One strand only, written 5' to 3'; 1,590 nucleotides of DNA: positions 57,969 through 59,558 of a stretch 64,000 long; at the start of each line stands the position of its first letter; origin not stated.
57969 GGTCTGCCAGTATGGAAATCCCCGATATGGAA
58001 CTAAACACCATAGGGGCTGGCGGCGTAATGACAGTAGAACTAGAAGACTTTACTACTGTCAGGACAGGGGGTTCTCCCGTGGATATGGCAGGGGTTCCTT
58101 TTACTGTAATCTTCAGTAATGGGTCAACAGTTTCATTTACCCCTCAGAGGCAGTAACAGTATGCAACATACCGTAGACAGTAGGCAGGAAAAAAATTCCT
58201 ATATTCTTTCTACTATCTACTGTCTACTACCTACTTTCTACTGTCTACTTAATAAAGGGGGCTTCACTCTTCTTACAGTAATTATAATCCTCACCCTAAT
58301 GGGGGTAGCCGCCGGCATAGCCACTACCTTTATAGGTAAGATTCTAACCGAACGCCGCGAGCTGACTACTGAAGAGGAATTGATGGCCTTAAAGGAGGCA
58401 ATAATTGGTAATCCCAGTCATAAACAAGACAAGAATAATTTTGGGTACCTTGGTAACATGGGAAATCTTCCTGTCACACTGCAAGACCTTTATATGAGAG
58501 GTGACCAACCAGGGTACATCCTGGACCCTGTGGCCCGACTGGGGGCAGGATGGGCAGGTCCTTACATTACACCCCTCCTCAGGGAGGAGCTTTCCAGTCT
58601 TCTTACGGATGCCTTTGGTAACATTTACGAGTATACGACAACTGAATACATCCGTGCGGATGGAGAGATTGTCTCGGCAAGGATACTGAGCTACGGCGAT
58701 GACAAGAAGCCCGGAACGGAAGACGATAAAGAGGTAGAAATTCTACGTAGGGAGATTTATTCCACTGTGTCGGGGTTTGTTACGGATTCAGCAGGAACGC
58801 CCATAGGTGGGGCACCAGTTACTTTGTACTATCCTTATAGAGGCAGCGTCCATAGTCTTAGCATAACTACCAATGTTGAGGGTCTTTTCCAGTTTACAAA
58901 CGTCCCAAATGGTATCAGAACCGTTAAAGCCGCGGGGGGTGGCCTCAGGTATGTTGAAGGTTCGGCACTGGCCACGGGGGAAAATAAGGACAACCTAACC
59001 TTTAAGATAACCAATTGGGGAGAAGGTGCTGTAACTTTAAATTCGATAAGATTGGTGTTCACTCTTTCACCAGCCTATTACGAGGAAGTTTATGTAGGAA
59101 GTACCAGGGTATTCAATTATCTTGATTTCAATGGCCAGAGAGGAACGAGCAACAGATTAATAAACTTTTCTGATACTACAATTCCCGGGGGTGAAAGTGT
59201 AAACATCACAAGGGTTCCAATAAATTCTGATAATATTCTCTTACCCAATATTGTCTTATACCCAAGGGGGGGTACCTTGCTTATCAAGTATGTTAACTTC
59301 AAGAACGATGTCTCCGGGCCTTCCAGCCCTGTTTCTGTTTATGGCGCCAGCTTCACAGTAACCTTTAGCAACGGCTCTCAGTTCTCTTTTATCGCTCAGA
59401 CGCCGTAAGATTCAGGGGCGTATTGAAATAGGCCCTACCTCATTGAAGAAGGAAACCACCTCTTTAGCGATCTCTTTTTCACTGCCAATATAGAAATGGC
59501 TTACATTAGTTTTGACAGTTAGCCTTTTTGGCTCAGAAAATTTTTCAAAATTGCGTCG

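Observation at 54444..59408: Four tandem paralogous giant pseudopilins with no assembly machinery in view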

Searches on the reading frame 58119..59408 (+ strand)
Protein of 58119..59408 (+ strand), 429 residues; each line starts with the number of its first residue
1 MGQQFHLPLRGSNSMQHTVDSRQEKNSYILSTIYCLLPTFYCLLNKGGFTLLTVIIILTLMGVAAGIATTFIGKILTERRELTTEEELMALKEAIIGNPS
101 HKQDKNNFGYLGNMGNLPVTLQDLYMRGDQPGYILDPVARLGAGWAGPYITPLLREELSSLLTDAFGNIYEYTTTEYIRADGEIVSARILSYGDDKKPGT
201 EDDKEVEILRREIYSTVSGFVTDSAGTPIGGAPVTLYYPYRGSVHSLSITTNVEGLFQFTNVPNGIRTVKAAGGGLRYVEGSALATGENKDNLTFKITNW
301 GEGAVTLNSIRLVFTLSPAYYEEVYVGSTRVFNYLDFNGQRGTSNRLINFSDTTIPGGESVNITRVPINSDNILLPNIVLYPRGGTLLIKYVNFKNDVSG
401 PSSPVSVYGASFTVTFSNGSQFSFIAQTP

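Call 3: search_protein_families(library=pfam, proteins=[window:58119-59408:+], max_evalue=1)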
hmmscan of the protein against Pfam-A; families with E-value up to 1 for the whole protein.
window:58119-59408:+ (429 aa): 7 families
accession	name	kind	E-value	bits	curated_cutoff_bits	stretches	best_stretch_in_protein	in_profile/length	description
PF13620.12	CarboxypepD_reg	-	1.6e-09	38.4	32.3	1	216-295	1-79/82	Carboxypeptidase regulatory-like domain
PF02369.22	Big_1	-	0.0015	19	34.9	1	216-260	20-65/93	Bacterial Ig-like domain (group 1)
PF08334.16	T2SSG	-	0.0083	16.6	21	1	142-204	53-102/108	Type II secretion system (T2SS), protein G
PF17210.9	SdrD_B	-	0.0089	16.7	29.7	1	222-272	17-65/112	SdrD B-like domain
PF13715.12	CarbopepD_reg_2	-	0.031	14.8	32.2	1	217-296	1-75/88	CarboxypepD_reg-like domain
PF17802.7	SpaA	-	0.097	13.3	23.1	1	222-265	8-52/91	Prealbumin-like fold domain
PF07963.17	N_methyl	-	0.91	9.7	21.2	0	45-68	3-26/27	Prokaryotic N-terminal methylation motif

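Call 4: search_protein_families(library=ncbifam, proteins=[window:58119-59408:+], max_evalue=1)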
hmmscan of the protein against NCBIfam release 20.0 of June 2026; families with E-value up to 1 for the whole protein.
window:58119-59408:+ (429 aa): 4 families
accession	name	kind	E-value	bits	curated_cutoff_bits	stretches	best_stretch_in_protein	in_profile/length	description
NF052345.1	S_layer_anammox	exception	0.00058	17.3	1400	1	215-304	1313-1398/1596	Kustd1514 family S-layer glycoprotein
TIGR01708.2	typeII_sec_gspH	equivalog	0.00095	19.2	80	1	48-89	3-44/169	type II secretion system minor pseudopilin GspH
TIGR01710.1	typeII_sec_gspG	equivalog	0.0065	16.5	88.85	1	48-205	2-129/134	type II secretion system major pseudopilin GspG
NF004729.0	PRK06073.1-5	equivalog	0.068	13.2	94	1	48-103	8-63/134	NADH dehydrogenase subunit A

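Call 8: find_homologous_proteins(query=window:58119-59408:+, max_evalue=0.001)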
Query window:58119-59408:+ (429 aa): 12 proteins with E <= 0.001 among 8000 candidates.
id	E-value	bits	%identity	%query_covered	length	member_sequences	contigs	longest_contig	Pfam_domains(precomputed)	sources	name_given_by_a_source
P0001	1.7e-271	918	99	97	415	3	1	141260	PF13620.13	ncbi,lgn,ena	ncbi:MAG TPA: carboxypeptidase regulatory-like domain-containing protein [Candidatus Hypogeohydatace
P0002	3.2e-166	571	68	89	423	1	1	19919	PF02369.23,PF13620.13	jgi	jgi:hypothetical protein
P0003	3.9e-132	459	55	92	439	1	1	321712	PF13620.13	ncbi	-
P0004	3.6e-130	452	60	90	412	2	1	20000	-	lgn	-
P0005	1.6e-100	355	48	97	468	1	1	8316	PF13620.13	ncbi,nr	ncbi:MAG: carboxypeptidase regulatory-like domain-containing protein [Candidatus Brocadiaceae bacter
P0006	2.9e-95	337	49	87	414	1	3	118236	PF13620.13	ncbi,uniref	ncbi:MAG TPA: carboxypeptidase-like regulatory domain-containing protein [Candidatus Tripitaka calif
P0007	2.3e-93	331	45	96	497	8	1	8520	PF13715.13,PF13620.13,PF17210.10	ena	-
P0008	3.1e-70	255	51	67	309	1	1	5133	PF02369.23,PF13620.13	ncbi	ncbi:MAG: carboxypeptidase-like regulatory domain-containing protein, partial [Candidatus Brocadiale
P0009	5.1e-68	248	39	89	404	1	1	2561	-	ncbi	-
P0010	1.9e-42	163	32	88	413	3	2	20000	-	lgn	-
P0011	2.6e-34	137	26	90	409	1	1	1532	PF13620.13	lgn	-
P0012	1.5e-14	72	28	52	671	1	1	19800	PF08334.17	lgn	-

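Call 13: find_encoding_contigs(protein=P0003, flank=10000, max_places=3)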
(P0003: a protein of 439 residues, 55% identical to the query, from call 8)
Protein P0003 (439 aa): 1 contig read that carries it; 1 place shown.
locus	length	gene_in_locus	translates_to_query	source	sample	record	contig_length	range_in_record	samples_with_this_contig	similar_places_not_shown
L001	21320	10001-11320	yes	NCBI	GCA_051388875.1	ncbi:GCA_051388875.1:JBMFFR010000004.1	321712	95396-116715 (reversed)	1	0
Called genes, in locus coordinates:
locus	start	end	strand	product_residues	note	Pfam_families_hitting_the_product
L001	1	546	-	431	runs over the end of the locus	PF00275:EPSP_synthase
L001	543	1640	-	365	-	-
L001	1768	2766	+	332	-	PF01379:Porphobil_deam, PF03900:Porphobil_deamC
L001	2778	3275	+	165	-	PF03205:MobB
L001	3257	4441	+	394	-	PF16983:MFS_MOT1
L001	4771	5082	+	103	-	-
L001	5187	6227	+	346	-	PF01137:RTC, PF05189:RTC_insert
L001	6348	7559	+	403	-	PF13620:CarboxypepD_reg (weak)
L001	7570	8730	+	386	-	PF13620:CarboxypepD_reg (faint)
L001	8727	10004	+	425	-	PF13620:CarboxypepD_reg (faint)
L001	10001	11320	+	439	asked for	PF13620:CarboxypepD_reg (weak)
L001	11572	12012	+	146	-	-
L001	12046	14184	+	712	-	PF03190:Thioredox_DsbH, PF13098:Thioredoxin_2, PF13899:Thioredoxin_7, PF07221:GlcNAc_2-epim (faint), PF03663:Glyco_hydro_76 (faint), PF06662:C5-epim_C (faint)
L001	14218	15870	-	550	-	-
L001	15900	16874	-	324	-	PF13432:TPR_16 (weak), PF00515:TPR_1 (weak), PF21033:RMD1-3, PF13414:TPR_11, PF13431:TPR_17 (weak), PF00515:TPR_1, PF13424:TPR_12, PF13414:TPR_11, +14 more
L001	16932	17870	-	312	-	PF00482:T2SSF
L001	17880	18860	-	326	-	PF00482:T2SSF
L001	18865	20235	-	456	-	PF00437:T2SSE, PF27713:UCP018868 (weak)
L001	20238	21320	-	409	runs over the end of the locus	PF16968:TadZ_N (faint), PF01656:CbiA (weak), PF10609:ParA, PF13614:AAA_31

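Call 14: find_encoding_contigs(protein=P0006, flank=10000, max_places=3)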
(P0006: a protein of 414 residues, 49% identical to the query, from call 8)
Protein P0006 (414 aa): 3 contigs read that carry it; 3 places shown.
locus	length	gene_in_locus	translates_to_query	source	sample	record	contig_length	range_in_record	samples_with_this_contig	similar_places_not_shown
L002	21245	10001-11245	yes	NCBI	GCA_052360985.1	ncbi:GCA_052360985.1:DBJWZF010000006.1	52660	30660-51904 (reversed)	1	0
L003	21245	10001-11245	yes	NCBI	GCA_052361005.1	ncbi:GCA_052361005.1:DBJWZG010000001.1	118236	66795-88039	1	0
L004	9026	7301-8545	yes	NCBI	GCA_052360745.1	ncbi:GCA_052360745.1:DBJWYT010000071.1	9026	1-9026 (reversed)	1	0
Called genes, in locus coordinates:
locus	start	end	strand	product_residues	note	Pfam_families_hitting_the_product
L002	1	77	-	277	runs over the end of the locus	PF01921:tRNA-synt_1f, PF09334:tRNA-synt_1g (weak)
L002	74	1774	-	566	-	PF04405:ScdA_N (faint), PF08984:DUF1858 (weak), PF00115:COX1 (weak), PF05940:NnrS (weak), PF08984:DUF1858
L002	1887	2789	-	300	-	PF04060:FeS, PF25160:LdpA_Fe-S-bd (weak), PF12838:Fer4_7 (weak), PF14697:Fer4_21 (weak), PF12838:Fer4_7, PF13187:Fer4_9, PF14697:Fer4_21, PF00037:Fer4, +10 more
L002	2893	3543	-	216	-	PF02508:Rnf-Nqr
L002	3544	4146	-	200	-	PF02508:Rnf-Nqr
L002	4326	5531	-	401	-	PF01969:Ni_insertion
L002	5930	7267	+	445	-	PF13620:CarboxypepD_reg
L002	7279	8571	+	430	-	PF07963:N_methyl, PF13620:CarboxypepD_reg, PF17210:SdrD_B (weak)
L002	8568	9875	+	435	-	-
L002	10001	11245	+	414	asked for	PF13620:CarboxypepD_reg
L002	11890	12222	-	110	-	-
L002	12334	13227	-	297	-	-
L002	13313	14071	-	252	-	-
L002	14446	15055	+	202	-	-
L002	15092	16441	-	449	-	PF23198:PDE8A_N (faint), PF00072:Response_reg, PF00990:GGDEF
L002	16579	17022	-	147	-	PF00072:Response_reg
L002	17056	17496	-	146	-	PF00582:Usp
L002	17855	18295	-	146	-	PF00582:Usp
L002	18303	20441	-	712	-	PF00999:Na_H_Exchanger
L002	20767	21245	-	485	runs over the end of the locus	PF00999:Na_H_Exchanger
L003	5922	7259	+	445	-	PF13620:CarboxypepD_reg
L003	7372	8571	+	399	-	PF07963:N_methyl, PF13620:CarboxypepD_reg, PF17210:SdrD_B (weak)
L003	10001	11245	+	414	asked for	PF13620:CarboxypepD_reg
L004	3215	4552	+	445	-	PF13620:CarboxypepD_reg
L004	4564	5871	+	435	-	PF07963:N_methyl, PF13620:CarboxypepD_reg, PF17210:SdrD_B (weak)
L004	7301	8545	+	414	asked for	PF13620:CarboxypepD_reg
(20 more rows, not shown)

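Call 15: find_encoding_contigs(protein=P0002, flank=10000, max_places=3)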
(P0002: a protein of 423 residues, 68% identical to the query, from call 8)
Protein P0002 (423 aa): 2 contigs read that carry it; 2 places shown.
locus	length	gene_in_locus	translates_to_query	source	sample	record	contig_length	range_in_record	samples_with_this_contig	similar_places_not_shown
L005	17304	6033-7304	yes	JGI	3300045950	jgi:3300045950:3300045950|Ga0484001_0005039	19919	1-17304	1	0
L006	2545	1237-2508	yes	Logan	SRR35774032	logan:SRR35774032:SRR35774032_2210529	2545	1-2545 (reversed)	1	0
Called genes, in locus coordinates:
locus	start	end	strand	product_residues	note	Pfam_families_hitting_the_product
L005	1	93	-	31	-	?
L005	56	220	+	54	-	-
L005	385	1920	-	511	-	PF04715:, PF00425:Chorismate_bind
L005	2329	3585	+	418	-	PF13620:CarboxypepD_reg (weak)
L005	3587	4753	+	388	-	PF13620:CarboxypepD_reg, PF13715:CarbopepD_reg_2 (faint), PF17210:SdrD_B (weak)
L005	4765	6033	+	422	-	PF02369:Big_1 (faint), PF13620:CarboxypepD_reg, PF17210:SdrD_B (weak)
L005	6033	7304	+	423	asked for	PF02369:Big_1 (faint), PF13620:CarboxypepD_reg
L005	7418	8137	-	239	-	PF12697:Abhydrolase_6 (faint)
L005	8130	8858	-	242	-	PF14522:Cytochrome_C7 (faint)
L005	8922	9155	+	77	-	-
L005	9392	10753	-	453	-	PF14522:Cytochrome_C7 (faint), PF02085:Cytochrom_CIII (faint), PF14537:Cytochrom_c3_2 (faint)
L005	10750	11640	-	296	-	PF13435:Cytochrome_C554, PF14522:Cytochrome_C7 (faint), PF22113:Mtrc-MtrF_II-IV_dom (faint)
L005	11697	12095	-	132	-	PF00032:Cytochrom_B_C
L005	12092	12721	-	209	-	PF00033:Cytochrome_B, PF13631:Cytochrom_B_N_2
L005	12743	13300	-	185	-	PF00202:Aminotran_3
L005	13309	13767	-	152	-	PF00202:Aminotran_3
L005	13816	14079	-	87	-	PF00202:Aminotran_3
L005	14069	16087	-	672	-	PF01136:Peptidase_U32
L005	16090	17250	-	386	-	-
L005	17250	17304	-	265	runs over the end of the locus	PF13432:TPR_16 (faint), PF21033:RMD1-3, PF13431:TPR_17 (faint), PF07719:TPR_2 (faint), PF16811:TAtT, PF14559:TPR_19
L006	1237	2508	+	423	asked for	PF02369:Big_1 (faint), PF13620:CarboxypepD_reg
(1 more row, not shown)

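Call 19: predict_structure(alignment_id=A2)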
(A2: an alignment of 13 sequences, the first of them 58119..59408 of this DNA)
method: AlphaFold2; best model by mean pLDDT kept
length: 429 residues; sequences in the alignment: 13
mean_pLDDT: 80.6   pTM: 0.64
mean pLDDT of the five models: 80.6, 76.0, 75.0, 73.9, 69.9
residues with pLDDT >= 90: 167; 70-90: 187; 50-70: 22; < 50: 53
segments of 3 or more residues with pLDDT < 50: 1-49, 102-104
pLDDT, mean of each block of 10 residues (from residue 1): 32 29 36 45 48 75 75 79 85 80 61 90 85 88 87 55 79 91 92 84 89 92 85 91 92 92 90 84 92 93 90 92 95 92 94 82 82 88 87 94 93 93 90
secondary structure, 60 per line:
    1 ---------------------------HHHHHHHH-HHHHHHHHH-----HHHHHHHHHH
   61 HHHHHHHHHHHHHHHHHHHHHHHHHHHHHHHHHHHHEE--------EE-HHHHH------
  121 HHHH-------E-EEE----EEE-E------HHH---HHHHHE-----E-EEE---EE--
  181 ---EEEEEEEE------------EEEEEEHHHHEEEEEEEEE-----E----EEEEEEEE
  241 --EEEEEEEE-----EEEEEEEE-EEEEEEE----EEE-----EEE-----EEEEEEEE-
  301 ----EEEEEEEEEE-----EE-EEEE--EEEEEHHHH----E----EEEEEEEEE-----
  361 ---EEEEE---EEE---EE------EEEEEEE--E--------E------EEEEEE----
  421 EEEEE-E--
elements in order: H28-35 H37-45 H51-96 H110-114 H121-124 E134-136 E141-143 H158-162 E171-173 E184-191 E204-209 H210-213 E214-222 E233-240 E243-250 E256-263 E265-271 E276-278 E284-286 E292-299 E305-314 E323-326 E329-333 H334-337 E347-355 E364-368 E372-374 E386-392 E411-416 E421-425

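Call 20: search_protein_representatives(alignment_id=A2)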
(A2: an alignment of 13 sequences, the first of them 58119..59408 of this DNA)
Query: 13 sequences, 402 profile positions. Proteins with E-value up to 0.001 (for the whole library): 22840; up to 1e-10: 3651; up to 1e-30: 347. The best 150 are listed.
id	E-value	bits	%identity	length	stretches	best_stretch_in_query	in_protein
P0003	5.9e-158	542.0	-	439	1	5-401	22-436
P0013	1.8e-149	514.1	-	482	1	12-400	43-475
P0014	7.7e-135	465.9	-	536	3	8-398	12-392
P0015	1.1e-128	445.6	-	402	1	6-399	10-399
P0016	2.3e-126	438.0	-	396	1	9-400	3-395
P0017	4.7e-126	437.0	-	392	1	13-399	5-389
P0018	3.8e-121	420.8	-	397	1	12-399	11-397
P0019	2.3e-119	415.0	-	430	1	6-399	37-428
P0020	2.4e-116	405.0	-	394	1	10-399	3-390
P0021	5.1e-115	400.6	-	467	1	12-399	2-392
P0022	2.0e-112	392.1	-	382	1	13-400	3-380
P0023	2.5e-111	388.5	-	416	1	14-401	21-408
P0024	1.6e-109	382.6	-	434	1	11-398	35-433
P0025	2.5e-109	381.9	-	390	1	13-401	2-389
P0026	3.7e-109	381.3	-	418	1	12-391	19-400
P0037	4.3e-100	351.5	-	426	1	11-401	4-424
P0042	7.3e-91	321.1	-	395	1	13-399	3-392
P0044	4.0e-87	308.8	-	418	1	13-397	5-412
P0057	5.7e-81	288.5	-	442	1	12-399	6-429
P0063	5.5e-78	278.7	-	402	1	11-398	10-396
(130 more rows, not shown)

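Call 24: fold_search(model_id=the predicted structure, library=pdb)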
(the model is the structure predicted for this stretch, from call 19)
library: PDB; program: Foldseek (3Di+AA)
matches with E <= 10: 1461; with E <= 0.001: 8
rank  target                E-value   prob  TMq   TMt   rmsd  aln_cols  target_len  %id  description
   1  4hss_A                6.3e-05  0.98  0.18  0.19  13.8       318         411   11  Structure of the Full-Length Major Pilin SpaD from Corynebacterium diphtheriae (released 2013-11-13)
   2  4hss_B                9.8e-05  0.98  0.19  0.20  13.7       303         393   12  Structure of the Full-Length Major Pilin SpaD from Corynebacterium diphtheriae (released 2013-11-13)
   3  5a42                  1.1e-04  0.72  0.13  0.04  27.9       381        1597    9  Cryo-EM single particle 3D reconstruction of the native conformation of E. coli alpha-2-macroglobulin (ECAM) (released 2015-07-29)
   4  6fwv_B                1.5e-04  0.72  0.12  0.10  28.1       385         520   10  The Bacillus anthracis TIE protein (released 2018-08-08)
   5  8qox_B                1.9e-04  0.89  0.16  0.16  18.7       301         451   15  Two-component assembly of SlaA and SlaB S-layer proteins of Sulfolobus acidocaldarius (released 2024-02-21)
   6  4eiu                  5.8e-04  0.93  0.16  0.25  15.6       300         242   11  Crystal structure of a DUF3823 family protein (BACUNI_03093) from Bacteroides uniformis ATCC 8492 at 1.90 A resolution (released 2012-05-30)
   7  6fwv_A                7.2e-04  0.54  0.12  0.10  28.0       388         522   10  The Bacillus anthracis TIE protein (released 2018-08-08)
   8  8zjf_A                7.6e-04  0.57  0.16  0.09  21.1       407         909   11  Cryo-EM structure of human integrin alpha-E beta-7 (released 2024-06-05)
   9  6h7w_C                1.1e-03  0.25  0.10  0.14  27.4       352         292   10  Model of retromer-Vps5 complex assembled on membrane. (released 2018-09-26)
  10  4qaw_E                1.1e-03  0.41  0.11  0.09  18.7       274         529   14  Structure of modular Xyn30D from Paenibacillus barcinonensis (released 2014-10-08)
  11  4rtd                  1.1e-03  0.35  0.12  0.06  23.9       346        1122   10  Escherichia coli alpha-2-macroglobulin activated by porcine elastase (released 2015-07-15)
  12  3uxf                  1.3e-03  0.84  0.20  0.19  15.4       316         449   11  Structure of the fimbrial protein FimP from Actonomyces oris (released 2012-11-28)
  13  6tav_C                1.3e-03  0.44  0.12  0.05  24.3       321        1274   10  Crystal structure of endopeptidase-induced alpha2-macroglobulin (released 2021-05-12)
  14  7woi_A                1.4e-03  0.91  0.20  0.20  12.1       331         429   11  Structure of the shaft pilin Spa2 from Corynebacterium glutamicum (released 2023-01-25)
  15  7b2m_A                1.4e-03  0.54  0.13  0.09  19.7       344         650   10  Cryo-EM structure of complement C4b in complex with nanobody E3 (released 2022-03-02)
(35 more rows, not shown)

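Call 25: find_related_loci(query=A3, collection=genome_contigs, flank=10000)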
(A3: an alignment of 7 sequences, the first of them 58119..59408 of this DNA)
Query A3 (429 aa) in genome_contigs; peptide patterns used: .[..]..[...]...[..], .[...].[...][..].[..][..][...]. (x = any residue, [..] = any of these).
71 stretches matched a pattern; 11 encode a relative of the query (tblastn E <= 1e-3); 11 distinct loci.
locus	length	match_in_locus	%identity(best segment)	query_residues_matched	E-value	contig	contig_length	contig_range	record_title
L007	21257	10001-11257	55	33-427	1e-139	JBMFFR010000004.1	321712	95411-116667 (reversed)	MAG: Candidatus Brocadiia bacterium JP1 bin.217_4, whole genome shotgun sequence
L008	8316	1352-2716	48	13-426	1e-112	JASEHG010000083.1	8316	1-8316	MAG: Candidatus Brocadiaceae bacterium isolate Yes70-17 NODE_83_length_8316_cov_5.198402, whole genome shotgun sequence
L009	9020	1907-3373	44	9-426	5e-108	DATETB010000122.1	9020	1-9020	MAG TPA_asm: Candidatus Brocadiales bacterium isolate SMAG_U8304 k141_2159128, whole genome shotgun sequence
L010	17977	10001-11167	35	33-424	6e-65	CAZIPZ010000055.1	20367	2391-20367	MAG TPA_asm: uncultured Solibacteraceae bacterium isolate SRP287453_co1_354 genome assembly, contig: NODE_4656_length_20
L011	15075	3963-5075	36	56-424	2e-62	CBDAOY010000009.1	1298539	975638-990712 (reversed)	MAG: Terriglobia bacterium isolate 90597ecc-74e2-4125-9827-64c58cf94560 genome assembly, contig: contig_9, whole genome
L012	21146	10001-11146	33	43-420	2e-55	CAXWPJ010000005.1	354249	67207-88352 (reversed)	MAG: Terriglobia bacterium isolate 1b16e62b-751d-475c-a58a-de564b65d07b genome assembly, contig: contig_5, whole genome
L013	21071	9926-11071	32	48-424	6e-54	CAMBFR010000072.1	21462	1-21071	MAG: Candidatus Sulfopaludibacter sp. SbA3 isolate TH-08apr19-233 genome assembly, contig: TH-08apr19-C6431, whole genom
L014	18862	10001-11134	36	48-424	3e-64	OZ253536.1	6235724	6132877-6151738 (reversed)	MAG: Terriglobia bacterium isolate 570eb75b-1a66-44b7-9e00-175d82520f17 genome assembly, chromosome: 1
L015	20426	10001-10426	34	45-203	2e-22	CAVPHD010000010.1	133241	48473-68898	MAG: uncultured delta proteobacterium isolate MFD09964.bin.2.262 genome assembly, contig: contig_71553, whole genome sho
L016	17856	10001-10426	33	45-203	2e-21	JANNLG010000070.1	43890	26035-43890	MAG: Deltaproteobacteria bacterium isolate SOY_38_metabat_195 SOY_38_k141_2481109, whole genome shotgun sequence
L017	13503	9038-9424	23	45-203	6e-8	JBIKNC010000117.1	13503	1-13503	MAG: Planctomycetota bacterium isolate ME2014-09-21_3300035681_group5_bin145 Rohwer_bin1770_scaffold_106_c2, whole genom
